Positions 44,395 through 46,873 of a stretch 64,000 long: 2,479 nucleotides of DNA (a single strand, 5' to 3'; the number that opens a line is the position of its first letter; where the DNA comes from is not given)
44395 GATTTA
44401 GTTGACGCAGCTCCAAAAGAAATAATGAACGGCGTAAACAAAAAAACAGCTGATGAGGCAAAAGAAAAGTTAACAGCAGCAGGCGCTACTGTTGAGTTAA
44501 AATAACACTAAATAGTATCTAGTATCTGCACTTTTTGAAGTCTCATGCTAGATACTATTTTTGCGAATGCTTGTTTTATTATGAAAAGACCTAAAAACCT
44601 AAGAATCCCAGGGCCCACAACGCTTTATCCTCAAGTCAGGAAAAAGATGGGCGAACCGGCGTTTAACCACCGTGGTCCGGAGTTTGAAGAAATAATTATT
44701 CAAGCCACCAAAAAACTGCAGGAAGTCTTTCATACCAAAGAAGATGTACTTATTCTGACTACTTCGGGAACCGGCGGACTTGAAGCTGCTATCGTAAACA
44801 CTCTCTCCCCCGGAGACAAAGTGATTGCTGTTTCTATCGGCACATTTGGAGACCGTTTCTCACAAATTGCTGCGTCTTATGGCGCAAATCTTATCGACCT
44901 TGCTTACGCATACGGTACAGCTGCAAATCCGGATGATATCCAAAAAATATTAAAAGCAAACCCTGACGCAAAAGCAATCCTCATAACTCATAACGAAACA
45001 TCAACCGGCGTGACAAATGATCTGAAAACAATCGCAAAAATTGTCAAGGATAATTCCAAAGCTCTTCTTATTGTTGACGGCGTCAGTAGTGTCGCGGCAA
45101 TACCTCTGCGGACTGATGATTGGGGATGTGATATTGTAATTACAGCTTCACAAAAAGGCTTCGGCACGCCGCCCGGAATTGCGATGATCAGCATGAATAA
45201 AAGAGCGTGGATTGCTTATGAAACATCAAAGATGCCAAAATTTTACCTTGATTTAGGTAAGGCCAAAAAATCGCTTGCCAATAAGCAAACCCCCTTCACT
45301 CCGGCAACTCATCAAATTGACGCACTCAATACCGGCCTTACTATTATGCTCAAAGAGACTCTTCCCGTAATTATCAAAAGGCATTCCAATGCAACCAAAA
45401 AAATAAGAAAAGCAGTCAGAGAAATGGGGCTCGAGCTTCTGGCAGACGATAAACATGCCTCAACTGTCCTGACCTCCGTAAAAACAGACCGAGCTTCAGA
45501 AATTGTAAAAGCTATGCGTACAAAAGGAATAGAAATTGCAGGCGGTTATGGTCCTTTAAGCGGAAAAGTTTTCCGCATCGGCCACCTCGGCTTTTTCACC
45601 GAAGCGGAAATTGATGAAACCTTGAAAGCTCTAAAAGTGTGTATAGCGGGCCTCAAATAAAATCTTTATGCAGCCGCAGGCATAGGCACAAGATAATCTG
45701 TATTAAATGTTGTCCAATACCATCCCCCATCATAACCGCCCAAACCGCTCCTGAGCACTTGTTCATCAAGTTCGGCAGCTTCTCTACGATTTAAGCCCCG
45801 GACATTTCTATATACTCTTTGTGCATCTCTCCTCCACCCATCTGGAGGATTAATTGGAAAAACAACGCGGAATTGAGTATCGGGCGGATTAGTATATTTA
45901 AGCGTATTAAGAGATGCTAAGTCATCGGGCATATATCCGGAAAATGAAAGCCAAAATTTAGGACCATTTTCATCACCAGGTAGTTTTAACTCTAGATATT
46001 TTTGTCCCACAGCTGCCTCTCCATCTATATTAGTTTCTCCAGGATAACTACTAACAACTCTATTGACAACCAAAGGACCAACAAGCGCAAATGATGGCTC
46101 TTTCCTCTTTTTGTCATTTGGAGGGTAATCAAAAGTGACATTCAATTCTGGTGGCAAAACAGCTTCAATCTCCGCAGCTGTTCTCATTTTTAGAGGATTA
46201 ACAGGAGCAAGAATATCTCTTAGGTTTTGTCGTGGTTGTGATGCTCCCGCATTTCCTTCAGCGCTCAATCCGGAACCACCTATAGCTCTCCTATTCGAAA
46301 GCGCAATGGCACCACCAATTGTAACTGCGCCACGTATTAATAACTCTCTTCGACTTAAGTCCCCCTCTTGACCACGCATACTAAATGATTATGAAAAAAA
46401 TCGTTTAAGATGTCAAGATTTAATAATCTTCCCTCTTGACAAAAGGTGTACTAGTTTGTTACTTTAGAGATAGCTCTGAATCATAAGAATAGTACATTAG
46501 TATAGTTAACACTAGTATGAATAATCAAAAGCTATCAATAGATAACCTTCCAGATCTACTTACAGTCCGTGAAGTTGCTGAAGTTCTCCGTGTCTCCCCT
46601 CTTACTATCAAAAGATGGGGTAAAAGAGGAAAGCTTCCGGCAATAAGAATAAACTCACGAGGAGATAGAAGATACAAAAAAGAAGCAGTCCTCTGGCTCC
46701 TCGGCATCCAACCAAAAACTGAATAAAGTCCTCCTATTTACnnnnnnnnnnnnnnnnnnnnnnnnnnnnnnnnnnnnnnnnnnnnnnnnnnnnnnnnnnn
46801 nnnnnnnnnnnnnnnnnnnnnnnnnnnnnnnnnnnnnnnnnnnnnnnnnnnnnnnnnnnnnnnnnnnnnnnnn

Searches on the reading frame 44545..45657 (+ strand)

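Call 3: search_protein_families(library=pfam, proteins=[window:44545-45657:+], max_evalue=0.01)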
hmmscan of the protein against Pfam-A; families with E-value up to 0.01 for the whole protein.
window:44545-45657:+ (371 aa): 3 families
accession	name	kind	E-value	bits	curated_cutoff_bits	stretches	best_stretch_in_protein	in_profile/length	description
PF00266.25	Aminotran_5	-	1.4e-26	93.8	21.5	1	40-334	34-338/371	Aminotransferase class-V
PF00155.27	Aminotran_1_2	-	1.9e-07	31.1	19.7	1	45-363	45-361/361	Aminotransferase class I and II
PF01053.26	Cys_Met_Meta_PP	-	6.9e-07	28.6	27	1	70-204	71-198/381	Cys/Met metabolism PLP-dependent enzyme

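Call 64: search_protein_families(library=ncbifam, proteins=[window:44545-45657:+], max_evalue=0.001)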
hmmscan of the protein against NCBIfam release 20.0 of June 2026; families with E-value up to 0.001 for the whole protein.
window:44545-45657:+ (371 aa): 32 families (the best 25 are shown)
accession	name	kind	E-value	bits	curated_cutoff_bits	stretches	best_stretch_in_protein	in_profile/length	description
NF045640.1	AspGlyoxATaseBhcA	equivalog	7.7e-82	275.3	650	1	17-370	5-367/395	L-aspartate--glyoxylate aminotransferase BhcA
NF046070.1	PyrdoxPyrvTramin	equivalog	4.8e-61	206.6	600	1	22-352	11-348/369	pyridoxamine--pyruvate transaminase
TIGR03301.1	PhnW-AepZ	equivalog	3.1e-56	191.3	360.8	1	22-364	5-352/355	2-aminoethylphosphonate aminotransferase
NF010006.0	PRK13479.1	equivalog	2e-41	142.4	296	1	15-366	4-360/369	2-aminoethylphosphonate--pyruvate transaminase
TIGR02326.1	transamin_PhnW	equivalog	9.9e-40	136.7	400.8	1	19-364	6-357/363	2-aminoethylphosphonate--pyruvate transaminase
NF003764.0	PRK05355.1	equivalog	1.4e-10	40.7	253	1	41-258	40-241/357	3-phosphoserine/phosphohydroxythreonine transaminase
TIGR01366.1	serC_3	equivalog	1.5e-10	40.8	401.65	1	41-363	33-354/361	phosphoserine transaminase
TIGR01977.1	am_tr_V_EF2568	hypoth_equivalog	1.5e-09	37.3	377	1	49-300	44-287/376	cysteine desulfurase family protein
TIGR01364.1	serC_1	equivalog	5.3e-09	35.4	443.6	1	40-270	36-254/358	phosphoserine transaminase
NF004650.0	PRK05994.1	equivalog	3.7e-08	32.6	667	1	74-208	86-216/427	O-acetylhomoserine aminocarboxypropyltransferase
TIGR01979.1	sufS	subfamily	1.3e-07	30.9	475.1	1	105-217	125-233/403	SufS family cysteine desulfurase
TIGR01976.1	am_tr_V_VC1184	hypoth_equivalog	2e-07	30.6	352.35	1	79-219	95-235/401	cysteine desulfurase-like protein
TIGR03402.1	FeS_nifS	equivalog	3e-07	29.5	530.75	1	27-219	19-212/379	cysteine desulfurase NifS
NF004876.0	PRK06234.1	subfamily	3.4e-07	29.6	666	1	68-205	81-213/400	methionine gamma-lyase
NF040779.1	Sec_lyase_SclA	exception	9.3e-07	28.1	525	1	48-307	42-303/378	selenocysteine lyase SclA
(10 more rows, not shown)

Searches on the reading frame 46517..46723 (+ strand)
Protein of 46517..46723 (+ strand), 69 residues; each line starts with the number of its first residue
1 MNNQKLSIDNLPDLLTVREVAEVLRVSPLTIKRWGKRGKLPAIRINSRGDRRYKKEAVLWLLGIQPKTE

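Call 25: search_protein_families(library=pfam, proteins=[window:46517-46723:+], max_evalue=0.001)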
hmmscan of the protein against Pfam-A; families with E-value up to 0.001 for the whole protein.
window:46517-46723:+ (69 aa): 3 families
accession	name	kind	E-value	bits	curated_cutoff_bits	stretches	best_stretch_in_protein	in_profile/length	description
PF12728.13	HTH_17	-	1.2e-10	41.9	27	1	14-58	1-43/51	Helix-turn-helix domain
PF13411.12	MerR_1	-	3.2e-10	40.4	21.6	1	16-65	2-50/69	MerR HTH family regulatory protein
PF00376.29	MerR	-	4.4e-07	30.1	28.2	1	16-53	1-38/38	MerR family regulatory protein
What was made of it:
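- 46517..46726 (+): 69-aa excisionase/BldC-like HTH gene. It is the most constant upstream neighbour of the hexokinase across the wider family. This is context; it may be a regulator. Pfam HTH_17 and MerR_1 (call 25).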

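Call 64: search_protein_families(library=ncbifam, proteins=[window:46517-46723:+], max_evalue=0.001)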
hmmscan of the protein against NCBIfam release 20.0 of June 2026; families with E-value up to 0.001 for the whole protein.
window:46517-46723:+ (69 aa): 4 families
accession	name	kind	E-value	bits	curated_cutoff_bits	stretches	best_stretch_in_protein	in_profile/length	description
NF033787.1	HTH_BldC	subfamily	6.3e-12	45.2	77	1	14-62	2-49/49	BldC family transcriptional regulator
TIGR01764.1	excise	domain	5.3e-09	36.3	28.8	1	14-58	1-43/49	excisionase family DNA-binding protein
NF047737.1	antiphage_MADS1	equivalog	5.4e-05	23.4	80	1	13-56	2-43/49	methylation-associated defense system helix-turn-helix domain-containing protein MAD1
NF033518.0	transpos_IS607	equivalog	0.00011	21.8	110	1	19-64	2-46/187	IS607 family transposase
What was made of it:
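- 46517..46726 (+): NCBIfam excise domain 36.3 bits against cutoff 28.8, and BldC 45 bits, below its cutoff of 77 (call 64).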
